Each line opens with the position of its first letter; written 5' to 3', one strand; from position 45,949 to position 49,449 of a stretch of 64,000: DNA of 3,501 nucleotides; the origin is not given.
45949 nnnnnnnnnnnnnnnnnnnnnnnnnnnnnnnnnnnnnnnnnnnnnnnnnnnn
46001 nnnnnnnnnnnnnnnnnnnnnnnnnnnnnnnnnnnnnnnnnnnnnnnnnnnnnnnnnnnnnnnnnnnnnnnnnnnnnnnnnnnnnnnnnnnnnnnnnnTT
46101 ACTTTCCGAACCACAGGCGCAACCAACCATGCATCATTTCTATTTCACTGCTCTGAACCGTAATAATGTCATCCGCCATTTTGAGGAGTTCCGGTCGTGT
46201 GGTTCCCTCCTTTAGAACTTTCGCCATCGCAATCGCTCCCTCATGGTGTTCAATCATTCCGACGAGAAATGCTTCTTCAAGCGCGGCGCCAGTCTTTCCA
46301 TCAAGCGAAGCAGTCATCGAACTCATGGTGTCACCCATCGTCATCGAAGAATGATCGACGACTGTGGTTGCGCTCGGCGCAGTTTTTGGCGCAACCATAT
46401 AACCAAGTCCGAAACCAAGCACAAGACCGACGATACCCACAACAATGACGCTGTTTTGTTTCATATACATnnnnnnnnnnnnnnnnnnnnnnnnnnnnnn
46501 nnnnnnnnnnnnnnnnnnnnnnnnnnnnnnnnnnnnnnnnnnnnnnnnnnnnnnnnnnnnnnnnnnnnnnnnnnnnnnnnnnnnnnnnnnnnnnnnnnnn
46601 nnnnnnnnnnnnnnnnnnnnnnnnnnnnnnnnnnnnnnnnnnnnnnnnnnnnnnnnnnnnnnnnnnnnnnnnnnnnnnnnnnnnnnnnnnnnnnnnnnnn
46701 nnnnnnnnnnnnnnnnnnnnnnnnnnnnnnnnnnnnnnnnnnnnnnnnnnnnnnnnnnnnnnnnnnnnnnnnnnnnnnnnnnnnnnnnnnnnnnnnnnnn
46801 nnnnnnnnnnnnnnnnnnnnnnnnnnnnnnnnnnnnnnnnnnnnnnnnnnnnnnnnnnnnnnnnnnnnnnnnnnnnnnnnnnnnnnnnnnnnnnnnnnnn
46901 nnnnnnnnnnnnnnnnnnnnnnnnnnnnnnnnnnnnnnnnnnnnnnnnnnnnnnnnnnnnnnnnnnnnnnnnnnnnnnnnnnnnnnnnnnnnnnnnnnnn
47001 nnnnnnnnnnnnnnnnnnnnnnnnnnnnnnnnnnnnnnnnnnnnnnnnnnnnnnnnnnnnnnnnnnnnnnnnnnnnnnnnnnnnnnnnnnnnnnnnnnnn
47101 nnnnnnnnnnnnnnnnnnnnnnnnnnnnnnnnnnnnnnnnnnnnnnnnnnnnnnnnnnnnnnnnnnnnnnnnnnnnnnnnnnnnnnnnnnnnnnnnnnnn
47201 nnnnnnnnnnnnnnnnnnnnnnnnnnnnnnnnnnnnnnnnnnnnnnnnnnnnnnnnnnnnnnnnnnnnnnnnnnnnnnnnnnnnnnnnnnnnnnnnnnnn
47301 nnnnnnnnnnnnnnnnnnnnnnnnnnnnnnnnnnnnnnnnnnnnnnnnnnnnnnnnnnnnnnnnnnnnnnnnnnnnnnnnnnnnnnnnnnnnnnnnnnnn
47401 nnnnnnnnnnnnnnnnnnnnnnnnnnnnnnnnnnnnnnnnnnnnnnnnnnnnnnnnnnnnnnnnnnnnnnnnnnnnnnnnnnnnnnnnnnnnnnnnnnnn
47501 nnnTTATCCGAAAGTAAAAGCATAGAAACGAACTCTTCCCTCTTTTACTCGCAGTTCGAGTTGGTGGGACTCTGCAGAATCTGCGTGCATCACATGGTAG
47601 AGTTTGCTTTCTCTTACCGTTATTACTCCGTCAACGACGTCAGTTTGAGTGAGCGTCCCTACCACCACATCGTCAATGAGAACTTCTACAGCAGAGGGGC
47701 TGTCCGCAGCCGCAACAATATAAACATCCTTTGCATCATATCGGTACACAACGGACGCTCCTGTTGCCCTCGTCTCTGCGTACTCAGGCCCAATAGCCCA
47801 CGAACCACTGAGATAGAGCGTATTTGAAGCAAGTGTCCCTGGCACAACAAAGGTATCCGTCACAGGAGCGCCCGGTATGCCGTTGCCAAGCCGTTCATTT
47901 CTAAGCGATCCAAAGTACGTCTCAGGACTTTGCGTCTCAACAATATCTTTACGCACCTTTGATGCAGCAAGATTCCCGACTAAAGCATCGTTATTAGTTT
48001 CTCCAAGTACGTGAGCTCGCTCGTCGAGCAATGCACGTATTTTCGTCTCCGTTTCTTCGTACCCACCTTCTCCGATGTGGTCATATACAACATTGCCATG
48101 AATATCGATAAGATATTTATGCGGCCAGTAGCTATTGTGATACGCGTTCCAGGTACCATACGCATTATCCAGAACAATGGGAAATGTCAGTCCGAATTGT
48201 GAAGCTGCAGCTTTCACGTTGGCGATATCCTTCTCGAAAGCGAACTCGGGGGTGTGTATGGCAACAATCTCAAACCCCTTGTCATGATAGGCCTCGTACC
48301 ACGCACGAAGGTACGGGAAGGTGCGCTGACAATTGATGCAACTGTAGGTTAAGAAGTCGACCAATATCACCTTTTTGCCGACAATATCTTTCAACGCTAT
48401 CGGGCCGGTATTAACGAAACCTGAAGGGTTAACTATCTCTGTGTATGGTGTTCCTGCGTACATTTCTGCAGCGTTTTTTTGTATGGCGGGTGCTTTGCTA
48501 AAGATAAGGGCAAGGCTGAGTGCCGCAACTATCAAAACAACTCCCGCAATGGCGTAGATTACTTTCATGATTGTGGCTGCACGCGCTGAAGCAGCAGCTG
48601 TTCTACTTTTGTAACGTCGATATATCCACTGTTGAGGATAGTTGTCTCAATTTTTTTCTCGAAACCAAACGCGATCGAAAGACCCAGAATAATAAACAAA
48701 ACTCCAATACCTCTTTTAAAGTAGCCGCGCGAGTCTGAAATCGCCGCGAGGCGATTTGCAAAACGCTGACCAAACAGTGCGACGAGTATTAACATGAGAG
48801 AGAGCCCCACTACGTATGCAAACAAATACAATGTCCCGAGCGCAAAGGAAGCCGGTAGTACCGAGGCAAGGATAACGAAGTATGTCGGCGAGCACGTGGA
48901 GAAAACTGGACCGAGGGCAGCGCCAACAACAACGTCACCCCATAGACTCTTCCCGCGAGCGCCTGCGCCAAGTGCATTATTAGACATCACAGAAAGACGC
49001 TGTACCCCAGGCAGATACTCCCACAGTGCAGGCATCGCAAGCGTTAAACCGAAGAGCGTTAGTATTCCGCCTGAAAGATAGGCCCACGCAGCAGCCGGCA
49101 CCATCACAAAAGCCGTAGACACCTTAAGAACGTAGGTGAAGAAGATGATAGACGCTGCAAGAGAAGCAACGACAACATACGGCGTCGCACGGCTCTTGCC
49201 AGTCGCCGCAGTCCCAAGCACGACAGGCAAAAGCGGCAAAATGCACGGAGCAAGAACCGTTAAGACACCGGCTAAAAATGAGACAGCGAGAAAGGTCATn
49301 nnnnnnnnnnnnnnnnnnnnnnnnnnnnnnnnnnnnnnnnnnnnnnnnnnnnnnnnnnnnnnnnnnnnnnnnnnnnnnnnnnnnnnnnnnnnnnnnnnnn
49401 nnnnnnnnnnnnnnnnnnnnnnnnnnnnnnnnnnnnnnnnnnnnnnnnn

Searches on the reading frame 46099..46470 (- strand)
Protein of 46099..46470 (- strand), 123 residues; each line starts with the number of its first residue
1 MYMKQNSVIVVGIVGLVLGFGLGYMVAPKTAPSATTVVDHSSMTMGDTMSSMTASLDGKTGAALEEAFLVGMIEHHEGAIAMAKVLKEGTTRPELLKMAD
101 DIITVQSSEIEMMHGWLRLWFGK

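Call 4: search_protein_families(library=pfam, proteins=[window:46099-46470:-], max_evalue=0.01)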
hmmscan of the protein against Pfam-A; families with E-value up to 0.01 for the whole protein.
window:46099-46470:- (123 aa): 2 families
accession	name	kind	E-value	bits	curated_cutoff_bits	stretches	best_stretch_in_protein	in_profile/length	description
PF03713.19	DUF305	-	7.2e-18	65.5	27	1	38-117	71-151/151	Domain of unknown function (DUF305)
PF13628.12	DUF4142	-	0.00076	20.2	27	1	43-103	65-125/138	Domain of unknown function (DUF4142)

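Call 5: search_protein_families(library=ncbifam, proteins=[window:46099-46470:-], max_evalue=1)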
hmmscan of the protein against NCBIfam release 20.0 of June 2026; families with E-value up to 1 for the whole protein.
window:46099-46470:- (123 aa): 2 families
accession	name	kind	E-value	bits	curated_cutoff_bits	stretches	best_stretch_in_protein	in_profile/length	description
NF049983.1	CopM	equivalog_domain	7.1e-17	61.2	90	1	48-117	4-73/73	CopM family metallochaperone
NF002503.0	PRK01844.1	equivalog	0.023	14.6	135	1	7-29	5-27/73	YneF family protein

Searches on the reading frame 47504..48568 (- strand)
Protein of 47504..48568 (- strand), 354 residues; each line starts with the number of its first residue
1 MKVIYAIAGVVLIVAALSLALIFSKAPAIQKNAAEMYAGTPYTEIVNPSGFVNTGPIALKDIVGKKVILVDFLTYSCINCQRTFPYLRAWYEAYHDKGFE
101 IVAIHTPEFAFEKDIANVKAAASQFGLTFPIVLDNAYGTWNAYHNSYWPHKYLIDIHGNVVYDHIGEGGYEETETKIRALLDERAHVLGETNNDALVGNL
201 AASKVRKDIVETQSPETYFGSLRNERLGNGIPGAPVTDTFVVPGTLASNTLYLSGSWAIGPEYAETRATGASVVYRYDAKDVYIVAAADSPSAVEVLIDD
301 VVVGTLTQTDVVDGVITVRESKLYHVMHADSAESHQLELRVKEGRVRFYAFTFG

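Call 4: search_protein_families(library=pfam, proteins=[window:47504-48568:-], max_evalue=0.01)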
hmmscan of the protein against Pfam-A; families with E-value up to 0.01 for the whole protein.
window:47504-48568:- (354 aa): 4 families
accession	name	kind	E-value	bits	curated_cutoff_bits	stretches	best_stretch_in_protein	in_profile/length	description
PF17991.7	Thioredoxin_10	-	3.3e-28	99.4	27.1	1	214-354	1-142/142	Thioredoxin like C-terminal domain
PF08534.16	Redoxin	-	1.3e-11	44.9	26.6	1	56-176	20-143/148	Redoxin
PF00578.27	AhpC-TSA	-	3.3e-11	43.7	26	1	54-162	15-123/124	AhpC/TSA family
PF13905.12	Thioredoxin_8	-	7.9e-07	29.8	27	1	66-160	2-94/94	Thioredoxin-like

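Call 5: search_protein_families(library=ncbifam, proteins=[window:47504-48568:-], max_evalue=1)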
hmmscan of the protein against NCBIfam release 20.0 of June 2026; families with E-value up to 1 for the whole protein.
window:47504-48568:- (354 aa): 9 families
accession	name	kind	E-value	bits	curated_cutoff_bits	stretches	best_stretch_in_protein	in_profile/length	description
NF002854.0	PRK03147.1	subfamily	1.1e-20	74.2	170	1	12-174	12-166/176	thiol-disulfide oxidoreductase ResA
NF041202.1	StoA_CxxC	exception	7.3e-09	35.7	210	1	64-166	52-150/163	endospore biogenesis thiol-disulfide oxidoreductase StoA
NF033782.1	lipoprot_Omp28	subfamily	0.0029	16.9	150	1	63-113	36-86/264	Omp28 family outer membrane lipoprotein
NF041054.1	WAxxUGC_long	equivalog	0.0048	16.2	300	1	53-136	93-170/354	ResA-like WAxxUGC motif-containing protein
NF047696.1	ThlDiSintTplARhiz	equivalog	0.0049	16.7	230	1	55-113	88-145/219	thiol:disulfide interchange protein TlpA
NF047697.1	ThioredTrxAClost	equivalog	0.019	15.1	140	1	65-97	17-49/105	thioredoxin TrxA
NF038096.1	thylak_slr1796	equivalog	0.022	14.3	140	1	141-182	93-134/157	thylakoid membrane photosystem I accumulation factor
NF010625.0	PRK14018.1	equivalog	0.034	12.6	522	1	64-166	55-158/521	bifunctional peptide-methionine (S)-S-oxide reductase MsrA/peptide-methionine (R)-S-oxide reductase MsrB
TIGR00385.1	dsbE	subfamily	0.035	13.7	123.15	1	54-178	51-168/173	DsbE family thiol:disulfide interchange protein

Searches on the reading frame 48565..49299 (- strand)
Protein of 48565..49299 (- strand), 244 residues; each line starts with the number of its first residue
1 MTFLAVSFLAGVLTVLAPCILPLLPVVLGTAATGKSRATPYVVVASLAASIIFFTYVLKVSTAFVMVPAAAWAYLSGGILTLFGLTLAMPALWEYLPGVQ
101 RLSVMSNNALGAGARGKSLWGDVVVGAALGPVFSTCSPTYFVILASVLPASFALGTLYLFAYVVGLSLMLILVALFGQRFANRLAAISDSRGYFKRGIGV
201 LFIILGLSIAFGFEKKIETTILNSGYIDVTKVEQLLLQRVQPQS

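Call 4: search_protein_families(library=pfam, proteins=[window:48565-49299:-], max_evalue=0.01)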
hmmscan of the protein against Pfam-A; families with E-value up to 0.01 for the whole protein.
window:48565-49299:- (244 aa): 2 families
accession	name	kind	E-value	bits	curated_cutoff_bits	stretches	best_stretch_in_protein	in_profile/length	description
PF13386.12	DsbD_2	-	3e-05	24.4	24.9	1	37-207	42-198/199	Cytochrome C biogenesis protein transmembrane region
PF02683.22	DsbD_TM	-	6.1e-05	22.9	27.1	1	3-189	4-197/219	Cytochrome C biogenesis protein transmembrane domain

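Call 5: search_protein_families(library=ncbifam, proteins=[window:48565-49299:-], max_evalue=1)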
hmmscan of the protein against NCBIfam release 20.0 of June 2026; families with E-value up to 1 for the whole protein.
window:48565-49299:- (244 aa): 2 families
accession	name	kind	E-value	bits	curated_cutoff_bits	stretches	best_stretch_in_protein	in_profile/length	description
NF001419.0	PRK00293.1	subfamily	0.091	11.3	330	1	4-183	172-358/574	protein-disulfide reductase DsbD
NF010310.2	PRK13747.1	equivalog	0.25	11.3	80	1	7-64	16-73/76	broad-spectrum mercury transporter MerE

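Call 11: find_homologous_proteins(query=window:48565-49299:-, max_evalue=1e-10)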
Query window:48565-49299:- (244 aa): 3431 proteins with E <= 1e-10 among 8000 candidates; the best 120 are listed.
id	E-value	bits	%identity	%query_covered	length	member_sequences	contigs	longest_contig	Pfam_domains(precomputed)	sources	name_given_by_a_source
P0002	2.0e-145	500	100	100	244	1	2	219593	-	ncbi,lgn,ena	-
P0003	1.0e-105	371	71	99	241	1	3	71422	PF13386.13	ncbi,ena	-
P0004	3.3e-105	369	72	98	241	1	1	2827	PF13386.13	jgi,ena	-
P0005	1.4e-104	367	73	99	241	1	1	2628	PF13386.13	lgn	-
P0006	1.6e-104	367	73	99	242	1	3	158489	PF13386.13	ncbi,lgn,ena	-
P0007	1.2e-103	364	71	99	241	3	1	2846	PF13386.13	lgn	-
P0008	2.1e-103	363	70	98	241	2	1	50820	PF13386.13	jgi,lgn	-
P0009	2.3e-103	363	70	99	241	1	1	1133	PF02683.23,PF13386.13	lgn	-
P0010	4.6e-103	362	71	99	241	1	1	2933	-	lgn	-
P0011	4.6e-103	362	72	99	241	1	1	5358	PF13386.13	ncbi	-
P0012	7.0e-103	361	68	99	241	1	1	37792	PF13386.13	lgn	-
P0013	8.4e-103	361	68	99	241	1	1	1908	PF13386.13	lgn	-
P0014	1.2e-102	360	70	99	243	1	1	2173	PF13386.13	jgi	-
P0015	1.7e-102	360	70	99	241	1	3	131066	-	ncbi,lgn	-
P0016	1.9e-102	360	68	99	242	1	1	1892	PF02683.23,PF13386.13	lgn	-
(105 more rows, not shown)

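Call 13: find_related_loci(query=A1, collection=genome_contigs, flank=5000)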
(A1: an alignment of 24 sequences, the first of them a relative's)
Query A1 (244 aa) in genome_contigs; peptide patterns used: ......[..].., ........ (x = any residue, [..] = any of these).
600 stretches matched a pattern (row limit reached: there are more); 563 encode a relative of the query (tblastn E <= 1e-3); the best 80 are kept; 80 distinct loci.
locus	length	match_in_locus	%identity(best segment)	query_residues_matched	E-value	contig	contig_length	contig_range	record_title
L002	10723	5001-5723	71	1-241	2e-109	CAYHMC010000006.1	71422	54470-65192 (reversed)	MAG TPA_asm: uncultured Candidatus Saccharibacteria bacterium isolate ERP119705_co13_620 genome assembly, contig: NODE_4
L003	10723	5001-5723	68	1-241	3e-109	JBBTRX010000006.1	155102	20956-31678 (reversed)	MAG: Patescibacteria group bacterium isolate H51-bin095_1 H51_bin095_1_000000000006, whole genome shotgun sequence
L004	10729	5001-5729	67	1-243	7e-109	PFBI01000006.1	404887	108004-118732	MAG: Candidatus Kaiserbacteria bacterium CG10_big_fil_rev_8_21_14_0_10_47_16 CG10_8_21_14_0.10_scaffold_74_c, whole geno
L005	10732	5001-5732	63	1-244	9e-105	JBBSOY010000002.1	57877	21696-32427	MAG: Candidatus Paceibacteria bacterium isolate LS6_sbin.42 LS6_sbin.42_K_1229627_L_57877_cov_10.0000, whole genome shot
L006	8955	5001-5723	67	1-241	4e-105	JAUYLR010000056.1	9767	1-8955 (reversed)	MAG: bacterium isolate C24_metabat.bin.43 C24_k141_346896, whole genome shotgun sequence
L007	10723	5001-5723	70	1-241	2e-104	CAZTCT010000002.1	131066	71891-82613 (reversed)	MAG TPA_asm: uncultured Candidatus Saccharibacteria bacterium isolate SRP329715_co1_218 genome assembly, contig: NODE_12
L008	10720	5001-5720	64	1-240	2e-104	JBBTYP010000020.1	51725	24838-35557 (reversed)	MAG: Patescibacteria group bacterium isolate H41-bin057_1 H41_bin057_1_000000000020, whole genome shotgun sequence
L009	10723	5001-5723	69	1-241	2e-103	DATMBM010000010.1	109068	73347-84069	MAG TPA_asm: Candidatus Paceibacterota bacterium isolate SMAG_U13353 k141_60036, whole genome shotgun sequence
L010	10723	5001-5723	64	1-241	5e-103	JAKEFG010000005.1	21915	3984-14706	MAG: Candidatus Wolfebacteria bacterium isolate PMV_2.61 PMV_2.61.k101_538522, whole genome shotgun sequence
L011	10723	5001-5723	70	1-241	9e-103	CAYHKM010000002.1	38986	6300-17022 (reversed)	MAG TPA_asm: uncultured Candidatus Saccharibacteria bacterium isolate ERP119705_co13_646 genome assembly, contig: NODE_1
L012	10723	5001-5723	66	1-241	2e-102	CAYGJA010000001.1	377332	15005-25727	MAG TPA_asm: uncultured Candidatus Saccharibacteria bacterium isolate ERP117304_co1_114 genome assembly, contig: NODE_19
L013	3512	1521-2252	66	1-244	8e-104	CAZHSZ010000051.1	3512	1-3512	MAG TPA_asm: uncultured Candidatus Saccharibacteria bacterium isolate SRP133034_co1_80 genome assembly, contig: NODE_220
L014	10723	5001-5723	68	1-241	2e-102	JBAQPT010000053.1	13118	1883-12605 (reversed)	MAG: Minisyncoccia bacterium isolate MFD03286_ilm_asm_bin13 k127_31882, whole genome shotgun sequence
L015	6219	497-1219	63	1-241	4e-102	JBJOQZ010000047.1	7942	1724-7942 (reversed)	MAG: Candidatus Parcubacteria bacterium isolate yakimariver_2019_sw_WHONDRS-S19S_0060_B_bin.61 scaffold_4163525, whole g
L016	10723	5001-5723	68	1-241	3e-102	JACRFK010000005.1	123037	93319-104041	MAG: Candidatus Kaiserbacteria bacterium isolate NC_groundwater_1723_Pr3_B-0.1um_55_32 SR-2_scaffold_141_1388903, whole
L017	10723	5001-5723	68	1-241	5e-101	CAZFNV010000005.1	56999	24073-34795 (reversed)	MAG TPA_asm: uncultured Candidatus Saccharibacteria bacterium isolate SRP329715_co1_370 genome assembly, contig: NODE_62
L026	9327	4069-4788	65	1-240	7e-100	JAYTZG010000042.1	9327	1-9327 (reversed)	MAG: Candidatus Paceibacterota bacterium isolate GFS_6291 GFS_6291_41, whole genome shotgun sequence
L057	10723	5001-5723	64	1-241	7e-93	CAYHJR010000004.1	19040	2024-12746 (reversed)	MAG TPA_asm: uncultured Candidatus Saccharibacteria bacterium isolate ERP119705_co13_491 genome assembly, contig: NODE_3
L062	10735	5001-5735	59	1-244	9e-91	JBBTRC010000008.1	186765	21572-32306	MAG: Patescibacteria group bacterium isolate H41-bin044_1 H41_bin044_1_000000000008, whole genome shotgun sequence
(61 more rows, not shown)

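Call 26: search_protein_families(library=pfam, proteins=[L010:2937-4967:+, L017:3259-3747:-, L026:3050-3427:+], max_evalue=0.01)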
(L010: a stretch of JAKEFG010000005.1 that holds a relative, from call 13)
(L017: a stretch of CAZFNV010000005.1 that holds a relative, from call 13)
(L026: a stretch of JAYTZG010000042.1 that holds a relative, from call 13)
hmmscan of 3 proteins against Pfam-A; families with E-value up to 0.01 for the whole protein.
L010:2937-4967:+ (676 aa): 5 families
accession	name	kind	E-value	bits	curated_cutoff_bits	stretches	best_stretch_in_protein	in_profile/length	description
PF00122.25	E1-E2_ATPase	-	3.6e-49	167.2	28.1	1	169-349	1-180/181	E1-E2 ATPase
PF00702.32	Hydrolase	-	2.8e-35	122.9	26.4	1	367-576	2-191/191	haloacid dehalogenase-like hydrolase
PF08282.18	Hydrolase_3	-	6.4e-07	29.8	20.9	1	549-606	196-253/255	haloacid dehalogenase-like hydrolase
PF13419.12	HAD_2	-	0.00011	22.8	23.8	1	498-571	83-167/178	Haloacid dehalogenase-like hydrolase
PF20237.3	DUF6594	-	0.0038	17.6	30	0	44-100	179-226/238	Family of unknown function (DUF6594)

L017:3259-3747:- (162 aa): 1 family
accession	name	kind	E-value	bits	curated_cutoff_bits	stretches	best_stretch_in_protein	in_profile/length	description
PF10648.15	Gmad2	-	2.9e-09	37.5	25.7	1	52-128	2-66/86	Immunoglobulin-like domain of bacterial spore germination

L026:3050-3427:+ (125 aa): 0 families
